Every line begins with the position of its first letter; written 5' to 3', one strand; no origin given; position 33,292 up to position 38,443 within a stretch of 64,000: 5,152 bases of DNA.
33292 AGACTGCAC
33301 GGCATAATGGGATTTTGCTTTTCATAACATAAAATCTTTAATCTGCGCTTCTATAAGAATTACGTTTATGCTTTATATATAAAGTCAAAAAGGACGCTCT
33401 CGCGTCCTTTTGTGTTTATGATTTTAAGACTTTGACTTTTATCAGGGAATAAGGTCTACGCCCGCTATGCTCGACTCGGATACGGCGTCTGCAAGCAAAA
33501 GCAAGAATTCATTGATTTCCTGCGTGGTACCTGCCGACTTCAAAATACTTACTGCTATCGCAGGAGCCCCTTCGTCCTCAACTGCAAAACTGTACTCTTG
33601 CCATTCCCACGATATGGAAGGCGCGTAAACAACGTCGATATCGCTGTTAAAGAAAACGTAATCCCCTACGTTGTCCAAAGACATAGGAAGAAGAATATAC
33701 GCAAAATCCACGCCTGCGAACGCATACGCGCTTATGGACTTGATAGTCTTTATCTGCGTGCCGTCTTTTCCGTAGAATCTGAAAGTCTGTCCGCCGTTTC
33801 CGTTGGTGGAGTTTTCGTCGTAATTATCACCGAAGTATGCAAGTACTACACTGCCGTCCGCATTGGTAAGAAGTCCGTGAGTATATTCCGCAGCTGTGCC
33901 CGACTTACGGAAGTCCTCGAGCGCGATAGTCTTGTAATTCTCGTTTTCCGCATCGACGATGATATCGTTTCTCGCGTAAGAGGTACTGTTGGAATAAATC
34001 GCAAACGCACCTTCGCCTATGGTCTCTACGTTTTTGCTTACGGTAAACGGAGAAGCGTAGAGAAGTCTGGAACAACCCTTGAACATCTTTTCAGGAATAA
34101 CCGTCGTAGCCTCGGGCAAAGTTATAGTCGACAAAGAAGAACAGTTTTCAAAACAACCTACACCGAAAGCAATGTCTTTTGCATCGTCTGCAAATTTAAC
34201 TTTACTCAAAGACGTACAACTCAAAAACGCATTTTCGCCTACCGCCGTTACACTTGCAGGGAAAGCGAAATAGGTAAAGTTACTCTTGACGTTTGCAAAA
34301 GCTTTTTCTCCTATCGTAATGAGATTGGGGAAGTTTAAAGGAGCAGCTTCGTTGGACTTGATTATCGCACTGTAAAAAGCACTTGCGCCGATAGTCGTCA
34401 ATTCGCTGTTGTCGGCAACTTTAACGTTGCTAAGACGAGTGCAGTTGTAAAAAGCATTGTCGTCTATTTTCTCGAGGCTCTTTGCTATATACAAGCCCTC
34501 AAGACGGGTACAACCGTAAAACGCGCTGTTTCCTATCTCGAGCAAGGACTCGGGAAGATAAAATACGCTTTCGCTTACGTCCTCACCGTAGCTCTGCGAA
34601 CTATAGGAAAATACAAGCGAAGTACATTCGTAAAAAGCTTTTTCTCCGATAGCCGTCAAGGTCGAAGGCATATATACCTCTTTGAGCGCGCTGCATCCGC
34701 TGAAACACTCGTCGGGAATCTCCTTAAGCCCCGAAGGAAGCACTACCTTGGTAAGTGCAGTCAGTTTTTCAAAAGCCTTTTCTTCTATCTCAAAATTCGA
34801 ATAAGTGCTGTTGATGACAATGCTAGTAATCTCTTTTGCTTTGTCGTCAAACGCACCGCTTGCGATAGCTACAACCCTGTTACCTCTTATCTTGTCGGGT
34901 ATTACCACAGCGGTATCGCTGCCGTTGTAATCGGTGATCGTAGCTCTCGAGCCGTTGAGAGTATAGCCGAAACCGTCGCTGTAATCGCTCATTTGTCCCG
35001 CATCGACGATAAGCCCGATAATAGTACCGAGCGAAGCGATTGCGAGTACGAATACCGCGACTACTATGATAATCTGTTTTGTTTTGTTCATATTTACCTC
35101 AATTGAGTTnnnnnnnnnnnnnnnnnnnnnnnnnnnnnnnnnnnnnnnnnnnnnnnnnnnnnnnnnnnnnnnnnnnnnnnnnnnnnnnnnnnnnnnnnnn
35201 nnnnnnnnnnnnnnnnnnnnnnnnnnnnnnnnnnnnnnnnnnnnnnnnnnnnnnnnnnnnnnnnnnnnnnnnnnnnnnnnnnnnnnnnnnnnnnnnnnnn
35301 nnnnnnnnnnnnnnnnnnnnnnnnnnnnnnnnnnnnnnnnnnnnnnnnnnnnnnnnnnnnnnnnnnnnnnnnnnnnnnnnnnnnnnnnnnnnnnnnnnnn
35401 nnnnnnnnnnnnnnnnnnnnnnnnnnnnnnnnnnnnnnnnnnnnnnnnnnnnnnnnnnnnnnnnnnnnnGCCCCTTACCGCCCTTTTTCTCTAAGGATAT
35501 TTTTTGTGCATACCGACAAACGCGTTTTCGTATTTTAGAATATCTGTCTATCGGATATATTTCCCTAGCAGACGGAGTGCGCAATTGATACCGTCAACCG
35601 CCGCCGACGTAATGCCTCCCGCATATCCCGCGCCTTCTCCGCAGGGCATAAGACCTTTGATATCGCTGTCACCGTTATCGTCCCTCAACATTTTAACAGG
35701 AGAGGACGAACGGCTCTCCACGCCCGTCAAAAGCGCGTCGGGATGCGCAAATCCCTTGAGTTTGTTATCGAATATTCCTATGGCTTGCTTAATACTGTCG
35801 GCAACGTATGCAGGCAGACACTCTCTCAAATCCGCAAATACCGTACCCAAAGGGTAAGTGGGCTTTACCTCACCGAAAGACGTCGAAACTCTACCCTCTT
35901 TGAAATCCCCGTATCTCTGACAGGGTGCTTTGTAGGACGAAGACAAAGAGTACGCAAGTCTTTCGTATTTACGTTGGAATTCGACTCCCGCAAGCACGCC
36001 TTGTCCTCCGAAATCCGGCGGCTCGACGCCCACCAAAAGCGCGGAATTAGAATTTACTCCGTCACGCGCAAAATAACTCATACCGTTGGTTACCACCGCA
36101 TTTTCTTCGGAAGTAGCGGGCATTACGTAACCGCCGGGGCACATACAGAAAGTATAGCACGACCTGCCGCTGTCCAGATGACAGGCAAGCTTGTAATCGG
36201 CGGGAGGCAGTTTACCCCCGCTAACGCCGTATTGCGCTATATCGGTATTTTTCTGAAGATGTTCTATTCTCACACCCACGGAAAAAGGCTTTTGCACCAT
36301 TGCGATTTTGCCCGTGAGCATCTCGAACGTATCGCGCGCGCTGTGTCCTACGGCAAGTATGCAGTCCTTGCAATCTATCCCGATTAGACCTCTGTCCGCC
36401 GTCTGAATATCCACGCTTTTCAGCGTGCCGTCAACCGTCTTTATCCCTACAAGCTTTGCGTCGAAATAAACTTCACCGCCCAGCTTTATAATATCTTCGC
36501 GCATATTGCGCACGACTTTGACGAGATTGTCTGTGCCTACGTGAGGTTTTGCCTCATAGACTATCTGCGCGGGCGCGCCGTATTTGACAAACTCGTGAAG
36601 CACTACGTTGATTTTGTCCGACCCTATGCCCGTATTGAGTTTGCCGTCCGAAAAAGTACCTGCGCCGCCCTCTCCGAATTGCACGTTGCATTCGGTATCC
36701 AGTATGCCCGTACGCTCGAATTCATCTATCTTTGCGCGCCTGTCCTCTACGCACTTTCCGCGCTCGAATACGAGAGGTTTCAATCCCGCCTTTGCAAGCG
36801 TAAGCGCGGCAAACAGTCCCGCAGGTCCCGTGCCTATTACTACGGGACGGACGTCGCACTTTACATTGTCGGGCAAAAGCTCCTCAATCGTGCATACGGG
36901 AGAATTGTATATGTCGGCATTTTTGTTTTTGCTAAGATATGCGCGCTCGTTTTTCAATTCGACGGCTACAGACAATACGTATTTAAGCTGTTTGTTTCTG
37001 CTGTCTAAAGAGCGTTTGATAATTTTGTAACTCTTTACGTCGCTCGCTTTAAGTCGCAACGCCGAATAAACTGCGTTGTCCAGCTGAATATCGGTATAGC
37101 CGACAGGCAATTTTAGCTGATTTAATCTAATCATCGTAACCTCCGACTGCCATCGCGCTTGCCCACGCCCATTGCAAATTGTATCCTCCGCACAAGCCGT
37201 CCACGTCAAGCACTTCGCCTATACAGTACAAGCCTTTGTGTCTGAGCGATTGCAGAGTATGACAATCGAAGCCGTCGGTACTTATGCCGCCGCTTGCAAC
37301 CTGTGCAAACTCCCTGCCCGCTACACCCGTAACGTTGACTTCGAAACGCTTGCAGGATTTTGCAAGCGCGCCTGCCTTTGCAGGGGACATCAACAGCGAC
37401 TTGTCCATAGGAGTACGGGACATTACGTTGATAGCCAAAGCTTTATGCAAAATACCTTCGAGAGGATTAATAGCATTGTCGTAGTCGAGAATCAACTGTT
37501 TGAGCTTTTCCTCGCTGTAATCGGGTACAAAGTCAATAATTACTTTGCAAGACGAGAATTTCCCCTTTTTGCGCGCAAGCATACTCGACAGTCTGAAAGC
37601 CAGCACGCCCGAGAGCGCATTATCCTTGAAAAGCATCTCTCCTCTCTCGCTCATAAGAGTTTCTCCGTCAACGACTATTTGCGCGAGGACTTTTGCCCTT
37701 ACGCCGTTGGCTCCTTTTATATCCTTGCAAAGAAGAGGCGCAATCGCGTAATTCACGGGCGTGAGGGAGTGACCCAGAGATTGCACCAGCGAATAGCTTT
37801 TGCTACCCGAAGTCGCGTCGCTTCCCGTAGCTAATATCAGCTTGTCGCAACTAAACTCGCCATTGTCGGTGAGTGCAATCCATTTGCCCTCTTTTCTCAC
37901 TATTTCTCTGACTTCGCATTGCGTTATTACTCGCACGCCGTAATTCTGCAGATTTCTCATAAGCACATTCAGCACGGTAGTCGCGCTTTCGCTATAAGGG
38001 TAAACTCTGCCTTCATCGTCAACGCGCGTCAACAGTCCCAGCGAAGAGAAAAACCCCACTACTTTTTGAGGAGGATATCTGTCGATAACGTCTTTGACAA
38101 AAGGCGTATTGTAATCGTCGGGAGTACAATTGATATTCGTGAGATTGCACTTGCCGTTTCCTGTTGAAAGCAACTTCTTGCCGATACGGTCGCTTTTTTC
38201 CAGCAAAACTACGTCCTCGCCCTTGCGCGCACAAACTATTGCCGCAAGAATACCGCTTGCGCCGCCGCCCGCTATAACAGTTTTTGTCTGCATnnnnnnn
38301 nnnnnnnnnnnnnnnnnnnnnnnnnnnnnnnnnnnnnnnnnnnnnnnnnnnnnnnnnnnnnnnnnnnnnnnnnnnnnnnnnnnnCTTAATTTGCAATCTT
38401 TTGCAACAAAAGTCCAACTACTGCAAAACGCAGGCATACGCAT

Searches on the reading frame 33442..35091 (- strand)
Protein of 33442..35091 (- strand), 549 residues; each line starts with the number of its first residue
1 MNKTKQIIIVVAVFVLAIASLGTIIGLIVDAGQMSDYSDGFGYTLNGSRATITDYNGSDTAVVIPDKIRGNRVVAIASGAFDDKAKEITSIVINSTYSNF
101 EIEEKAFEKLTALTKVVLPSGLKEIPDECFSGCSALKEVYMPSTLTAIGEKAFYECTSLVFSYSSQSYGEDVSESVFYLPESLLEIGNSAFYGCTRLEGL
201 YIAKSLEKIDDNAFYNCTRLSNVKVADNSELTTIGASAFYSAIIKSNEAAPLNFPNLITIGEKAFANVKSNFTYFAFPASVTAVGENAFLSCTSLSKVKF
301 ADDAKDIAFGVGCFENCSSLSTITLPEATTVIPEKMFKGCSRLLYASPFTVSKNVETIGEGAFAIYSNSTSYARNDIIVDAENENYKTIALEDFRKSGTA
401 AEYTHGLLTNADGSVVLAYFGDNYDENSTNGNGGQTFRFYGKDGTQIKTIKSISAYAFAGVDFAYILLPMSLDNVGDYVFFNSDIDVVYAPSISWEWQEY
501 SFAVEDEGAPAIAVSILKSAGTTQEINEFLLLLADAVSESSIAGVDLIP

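Call 11: search_protein_families(library=pfam, proteins=[window:33442-35091:-], max_evalue=0.001)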
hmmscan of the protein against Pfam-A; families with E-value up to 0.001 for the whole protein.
window:33442-35091:- (549 aa): 2 families
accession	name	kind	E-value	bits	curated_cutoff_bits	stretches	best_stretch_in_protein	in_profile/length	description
PF13306.12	LRR_5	-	2.5e-59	199.2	27.7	4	259-365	2-100/127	BspA type Leucine rich repeat region (6 copies)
PF13855.12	LRR_8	-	3.5e-10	39.9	27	0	183-228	13-59/61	Leucine rich repeat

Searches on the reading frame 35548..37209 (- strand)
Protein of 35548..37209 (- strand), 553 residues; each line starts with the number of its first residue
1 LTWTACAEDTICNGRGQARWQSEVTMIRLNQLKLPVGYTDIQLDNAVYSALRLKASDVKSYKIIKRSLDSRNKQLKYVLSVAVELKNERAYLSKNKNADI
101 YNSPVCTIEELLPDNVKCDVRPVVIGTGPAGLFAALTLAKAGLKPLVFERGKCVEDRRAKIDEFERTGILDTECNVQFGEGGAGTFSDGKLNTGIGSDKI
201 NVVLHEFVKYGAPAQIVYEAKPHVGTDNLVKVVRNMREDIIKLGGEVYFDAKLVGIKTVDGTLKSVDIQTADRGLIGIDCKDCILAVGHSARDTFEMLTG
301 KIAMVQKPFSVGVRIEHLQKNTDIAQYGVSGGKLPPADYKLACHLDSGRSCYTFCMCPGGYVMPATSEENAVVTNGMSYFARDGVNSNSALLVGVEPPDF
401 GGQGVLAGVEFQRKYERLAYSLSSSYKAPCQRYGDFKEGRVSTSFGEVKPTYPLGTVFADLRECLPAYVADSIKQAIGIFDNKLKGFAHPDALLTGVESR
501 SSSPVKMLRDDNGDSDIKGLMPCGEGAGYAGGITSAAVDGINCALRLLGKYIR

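Call 11: search_protein_families(library=pfam, proteins=[window:35548-37209:-], max_evalue=0.001)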
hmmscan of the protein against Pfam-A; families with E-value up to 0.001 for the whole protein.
window:35548-37209:- (553 aa): 8 families
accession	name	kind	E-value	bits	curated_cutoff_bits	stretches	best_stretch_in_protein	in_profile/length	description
PF21688.3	FAD-depend_C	-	1e-72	244.9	27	1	308-501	1-197/197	FAD-dependent protein, C-terminal domain-like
PF01266.30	DAO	-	4e-09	36.9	27.9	0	230-316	149-232/353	FAD dependent oxidoreductase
PF07992.20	Pyr_redox_2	-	9.1e-06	25.7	26.1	1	123-293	4-113/291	Pyridine nucleotide-disulphide oxidoreductase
PF03486.20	HI0933_like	-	3.2e-05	23.9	50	1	123-153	4-34/244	HI0933-like protein Rossmann domain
PF00890.30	FAD_binding_2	-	4.8e-05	23.2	20.4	1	123-152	3-32/414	FAD binding domain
PF13450.12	NAD_binding_8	-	6.9e-05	23.5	21.9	1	124-151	1-28/68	NAD(P)-binding Rossmann-like domain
PF13738.12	Pyr_redox_3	-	0.00015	21.6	30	1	123-155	1-34/305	Pyridine nucleotide-disulphide oxidoreductase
PF01494.25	FAD_binding_3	-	0.00098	18.9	22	0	123-151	5-33/349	FAD binding domain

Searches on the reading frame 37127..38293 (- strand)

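Call 11: search_protein_families(library=pfam, proteins=[window:37127-38293:-], max_evalue=0.001)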
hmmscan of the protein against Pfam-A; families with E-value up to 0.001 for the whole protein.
window:37127-38293:- (388 aa): 12 families
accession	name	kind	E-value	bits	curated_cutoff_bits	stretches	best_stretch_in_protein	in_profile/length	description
PF03486.20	HI0933_like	-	8.6e-63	212.5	50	1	4-384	2-242/244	HI0933-like protein Rossmann domain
PF01266.30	DAO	-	1.8e-12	47.9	27.9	2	107-161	151-207/353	FAD dependent oxidoreductase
PF22780.1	HI0933_like_1st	-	2.8e-10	40.7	27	1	189-332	16-165/165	HI0933-like protein barrel and H2TH domain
PF07992.20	Pyr_redox_2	-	4.6e-09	36.5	26.1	1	104-161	182-240/291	Pyridine nucleotide-disulphide oxidoreductase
PF12831.13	FAD_oxidored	-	1.9e-08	34.5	27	1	6-138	3-123/416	FAD dependent oxidoreductase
PF00890.30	FAD_binding_2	-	6.4e-08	32.6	20.4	1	6-38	3-35/414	FAD binding domain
PF13738.12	Pyr_redox_3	-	3.3e-07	30.3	30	0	111-158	87-134/305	Pyridine nucleotide-disulphide oxidoreductase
PF00070.33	Pyr_redox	-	2.5e-06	28.3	22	0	4-39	1-36/82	Pyridine nucleotide-disulphide oxidoreductase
PF13450.12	NAD_binding_8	-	1.2e-05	25.9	21.9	1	7-39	1-33/68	NAD(P)-binding Rossmann-like domain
PF01593.30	Amino_oxidase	-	3.5e-05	23.7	19.8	0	112-162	207-260/443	Flavin containing amine oxidoreductase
PF01134.28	GIDA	-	0.00014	21.5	22.1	0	6-39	3-37/391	Glucose inhibited division protein A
PF13454.12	NAD_binding_9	-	0.00048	20.6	21.8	0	108-158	103-154/155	FAD-NAD(P)-binding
